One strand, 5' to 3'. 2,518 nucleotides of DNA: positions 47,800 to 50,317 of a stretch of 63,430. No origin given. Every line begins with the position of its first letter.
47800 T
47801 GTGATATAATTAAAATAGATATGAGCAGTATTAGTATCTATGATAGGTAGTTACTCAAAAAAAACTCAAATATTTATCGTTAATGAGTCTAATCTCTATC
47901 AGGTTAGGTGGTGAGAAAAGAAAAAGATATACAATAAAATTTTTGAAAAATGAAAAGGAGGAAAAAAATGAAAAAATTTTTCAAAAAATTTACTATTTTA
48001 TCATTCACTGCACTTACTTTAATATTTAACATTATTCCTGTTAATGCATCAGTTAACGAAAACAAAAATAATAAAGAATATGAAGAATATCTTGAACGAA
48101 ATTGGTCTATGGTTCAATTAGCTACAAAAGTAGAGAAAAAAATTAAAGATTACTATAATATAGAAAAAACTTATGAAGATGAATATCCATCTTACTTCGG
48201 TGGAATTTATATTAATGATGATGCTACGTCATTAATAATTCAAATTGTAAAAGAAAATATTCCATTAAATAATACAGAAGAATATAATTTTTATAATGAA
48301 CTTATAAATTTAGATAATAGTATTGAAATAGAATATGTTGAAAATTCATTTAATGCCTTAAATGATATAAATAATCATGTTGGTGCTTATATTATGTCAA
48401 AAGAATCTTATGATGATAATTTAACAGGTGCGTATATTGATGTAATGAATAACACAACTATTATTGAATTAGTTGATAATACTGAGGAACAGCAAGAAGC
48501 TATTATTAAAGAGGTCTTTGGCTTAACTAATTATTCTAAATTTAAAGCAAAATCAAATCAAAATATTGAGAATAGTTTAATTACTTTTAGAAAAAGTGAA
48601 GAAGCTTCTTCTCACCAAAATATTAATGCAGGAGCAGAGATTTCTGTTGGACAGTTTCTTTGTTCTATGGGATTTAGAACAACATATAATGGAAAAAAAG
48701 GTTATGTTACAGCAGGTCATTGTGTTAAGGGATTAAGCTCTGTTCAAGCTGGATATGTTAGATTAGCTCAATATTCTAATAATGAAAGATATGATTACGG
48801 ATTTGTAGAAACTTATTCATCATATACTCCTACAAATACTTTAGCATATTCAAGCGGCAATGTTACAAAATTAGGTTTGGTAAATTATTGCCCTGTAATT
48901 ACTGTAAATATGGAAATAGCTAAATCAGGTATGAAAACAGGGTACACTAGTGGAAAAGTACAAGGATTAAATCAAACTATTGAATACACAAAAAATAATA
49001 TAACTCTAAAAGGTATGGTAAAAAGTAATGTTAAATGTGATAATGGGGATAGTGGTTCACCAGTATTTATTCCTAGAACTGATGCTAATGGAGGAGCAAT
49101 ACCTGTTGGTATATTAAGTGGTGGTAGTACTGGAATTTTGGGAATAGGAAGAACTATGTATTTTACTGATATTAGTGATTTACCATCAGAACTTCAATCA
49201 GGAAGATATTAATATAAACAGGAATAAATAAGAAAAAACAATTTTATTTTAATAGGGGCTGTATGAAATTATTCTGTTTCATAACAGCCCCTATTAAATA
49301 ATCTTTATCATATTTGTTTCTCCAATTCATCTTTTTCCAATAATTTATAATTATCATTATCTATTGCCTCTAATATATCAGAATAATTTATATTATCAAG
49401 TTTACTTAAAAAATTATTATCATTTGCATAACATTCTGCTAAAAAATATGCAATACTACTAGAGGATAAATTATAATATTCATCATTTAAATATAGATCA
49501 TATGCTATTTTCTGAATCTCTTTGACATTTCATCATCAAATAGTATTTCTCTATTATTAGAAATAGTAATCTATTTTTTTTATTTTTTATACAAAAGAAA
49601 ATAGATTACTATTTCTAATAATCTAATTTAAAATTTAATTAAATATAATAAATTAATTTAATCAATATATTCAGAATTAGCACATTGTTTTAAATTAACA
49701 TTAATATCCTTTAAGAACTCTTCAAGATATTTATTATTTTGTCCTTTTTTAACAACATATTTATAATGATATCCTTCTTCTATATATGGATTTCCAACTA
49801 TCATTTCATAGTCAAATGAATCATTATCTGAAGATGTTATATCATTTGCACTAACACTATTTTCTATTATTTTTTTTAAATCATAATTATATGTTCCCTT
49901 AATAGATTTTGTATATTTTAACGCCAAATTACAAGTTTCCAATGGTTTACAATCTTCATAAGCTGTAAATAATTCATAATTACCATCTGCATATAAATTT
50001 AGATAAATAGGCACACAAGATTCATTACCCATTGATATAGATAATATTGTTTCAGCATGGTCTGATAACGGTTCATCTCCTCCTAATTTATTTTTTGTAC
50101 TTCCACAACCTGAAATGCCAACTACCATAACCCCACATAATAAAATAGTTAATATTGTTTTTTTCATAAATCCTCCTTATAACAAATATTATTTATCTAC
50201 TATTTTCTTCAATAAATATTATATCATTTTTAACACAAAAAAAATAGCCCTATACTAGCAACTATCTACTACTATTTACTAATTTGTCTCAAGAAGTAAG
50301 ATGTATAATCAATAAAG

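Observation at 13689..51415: A 35.1-kb conjugative element splits a P-type cation ATPase gene inside its PEGLP motif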

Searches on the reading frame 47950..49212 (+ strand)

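Call 9: search_protein_families(library=pfam, proteins=[window:47950-49212:+], max_evalue=0.01)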
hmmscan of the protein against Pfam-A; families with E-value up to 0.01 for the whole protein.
window:47950-49212:+ (420 aa): 2 families
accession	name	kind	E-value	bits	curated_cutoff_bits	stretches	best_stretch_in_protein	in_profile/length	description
PF13365.12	Trypsin_2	-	0.0021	19.2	27.6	1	251-373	10-135/144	Trypsin-like peptidase domain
PF00089.32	Trypsin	-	0.0093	16.2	20.6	0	251-394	36-199/220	Trypsin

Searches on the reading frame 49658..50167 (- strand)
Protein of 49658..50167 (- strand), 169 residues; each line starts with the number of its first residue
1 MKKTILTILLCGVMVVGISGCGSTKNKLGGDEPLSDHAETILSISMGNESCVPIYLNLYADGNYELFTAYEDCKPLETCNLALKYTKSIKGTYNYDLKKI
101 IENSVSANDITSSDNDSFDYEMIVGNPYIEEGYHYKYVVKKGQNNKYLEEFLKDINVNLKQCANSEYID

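Call 19: find_encoding_contigs(protein=window:49658-50167:-, flank=6000, max_places=10)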
Protein window:49658-50167:- (169 aa): 23 contigs read that carry it; 9 places shown.
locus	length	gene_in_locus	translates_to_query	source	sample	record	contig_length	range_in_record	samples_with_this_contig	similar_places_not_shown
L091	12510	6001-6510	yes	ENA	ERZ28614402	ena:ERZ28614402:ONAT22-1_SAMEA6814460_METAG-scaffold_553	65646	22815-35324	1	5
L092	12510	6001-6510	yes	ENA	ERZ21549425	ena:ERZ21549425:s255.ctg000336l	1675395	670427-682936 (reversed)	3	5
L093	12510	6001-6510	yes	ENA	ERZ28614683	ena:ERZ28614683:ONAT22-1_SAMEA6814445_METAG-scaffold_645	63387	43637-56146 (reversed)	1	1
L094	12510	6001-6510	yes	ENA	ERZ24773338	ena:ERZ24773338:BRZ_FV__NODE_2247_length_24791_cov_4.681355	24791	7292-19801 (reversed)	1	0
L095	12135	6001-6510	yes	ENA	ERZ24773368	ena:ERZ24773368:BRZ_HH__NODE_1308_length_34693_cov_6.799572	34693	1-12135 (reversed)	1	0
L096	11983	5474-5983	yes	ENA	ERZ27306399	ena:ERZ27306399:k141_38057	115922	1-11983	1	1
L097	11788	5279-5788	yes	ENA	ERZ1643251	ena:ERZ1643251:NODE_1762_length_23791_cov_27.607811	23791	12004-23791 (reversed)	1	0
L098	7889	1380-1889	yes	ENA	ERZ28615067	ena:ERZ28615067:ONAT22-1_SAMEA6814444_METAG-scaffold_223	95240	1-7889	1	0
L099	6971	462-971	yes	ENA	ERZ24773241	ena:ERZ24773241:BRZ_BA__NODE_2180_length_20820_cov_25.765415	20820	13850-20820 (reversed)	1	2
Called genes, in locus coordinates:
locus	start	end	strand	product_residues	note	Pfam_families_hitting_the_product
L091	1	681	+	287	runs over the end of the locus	PF00126:HTH_1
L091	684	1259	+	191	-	-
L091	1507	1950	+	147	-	PF04015:DUF362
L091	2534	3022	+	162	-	PF00258:Flavodoxin_1 (faint), PF12682:Flavodoxin_4, PF12724:Flavodoxin_5 (faint)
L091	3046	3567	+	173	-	PF02870:Methyltransf_1N, PF01035:DNA_binding_1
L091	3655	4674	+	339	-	-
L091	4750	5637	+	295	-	PF00690:Cation_ATPase_N, PF00122:E1-E2_ATPase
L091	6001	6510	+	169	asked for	-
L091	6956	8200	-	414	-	-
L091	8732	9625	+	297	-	PF00126:HTH_1, PF03466:LysR_substrate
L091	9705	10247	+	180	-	-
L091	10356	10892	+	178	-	PF00293:NUDIX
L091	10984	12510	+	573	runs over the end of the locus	-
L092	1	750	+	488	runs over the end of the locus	PF01609:DDE_Tnp_1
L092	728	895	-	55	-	-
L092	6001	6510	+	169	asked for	-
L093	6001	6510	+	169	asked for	-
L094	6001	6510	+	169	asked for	-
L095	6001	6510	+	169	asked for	-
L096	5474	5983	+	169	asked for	-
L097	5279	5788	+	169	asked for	-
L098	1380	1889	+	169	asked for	-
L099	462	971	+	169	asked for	-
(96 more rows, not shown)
